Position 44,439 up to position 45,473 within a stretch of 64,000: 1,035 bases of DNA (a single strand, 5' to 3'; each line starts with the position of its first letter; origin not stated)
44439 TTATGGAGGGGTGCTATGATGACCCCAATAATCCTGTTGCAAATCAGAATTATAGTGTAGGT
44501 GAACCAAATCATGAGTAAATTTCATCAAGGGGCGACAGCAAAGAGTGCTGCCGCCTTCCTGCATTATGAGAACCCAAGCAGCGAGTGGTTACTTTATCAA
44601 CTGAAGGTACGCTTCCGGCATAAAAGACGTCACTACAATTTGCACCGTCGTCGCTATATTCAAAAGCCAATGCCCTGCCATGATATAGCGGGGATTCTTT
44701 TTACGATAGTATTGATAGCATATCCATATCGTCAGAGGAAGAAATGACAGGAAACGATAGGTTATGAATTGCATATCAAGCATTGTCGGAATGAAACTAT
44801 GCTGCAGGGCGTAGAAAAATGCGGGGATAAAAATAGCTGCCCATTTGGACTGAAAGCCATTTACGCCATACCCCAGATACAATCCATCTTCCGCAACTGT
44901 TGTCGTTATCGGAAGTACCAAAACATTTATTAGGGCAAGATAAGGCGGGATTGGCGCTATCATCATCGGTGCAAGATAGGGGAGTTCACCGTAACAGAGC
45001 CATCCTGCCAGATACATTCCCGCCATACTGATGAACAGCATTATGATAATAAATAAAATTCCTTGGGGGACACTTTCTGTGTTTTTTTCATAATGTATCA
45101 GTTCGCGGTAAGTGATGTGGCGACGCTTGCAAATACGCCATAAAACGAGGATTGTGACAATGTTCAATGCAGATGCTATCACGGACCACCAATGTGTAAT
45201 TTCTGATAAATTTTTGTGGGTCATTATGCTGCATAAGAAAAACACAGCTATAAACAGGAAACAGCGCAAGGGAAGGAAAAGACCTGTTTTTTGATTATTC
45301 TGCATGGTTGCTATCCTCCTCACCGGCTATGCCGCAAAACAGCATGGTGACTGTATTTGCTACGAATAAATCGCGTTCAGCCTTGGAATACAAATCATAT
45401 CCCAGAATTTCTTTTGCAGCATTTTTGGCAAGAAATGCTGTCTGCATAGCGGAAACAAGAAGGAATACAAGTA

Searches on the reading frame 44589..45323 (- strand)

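Call 26: search_protein_families(library=pfam, max_evalue=0.001, proteins=[window:44589-45323:-])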
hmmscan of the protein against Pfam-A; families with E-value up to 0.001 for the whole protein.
window:44589-45323:- (244 aa): 1 family
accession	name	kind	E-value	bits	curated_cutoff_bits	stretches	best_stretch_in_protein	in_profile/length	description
PF02517.21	Rce1-like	-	5.2e-07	30.3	22.4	1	130-223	4-92/93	Type II CAAX prenyl endopeptidase Rce1-like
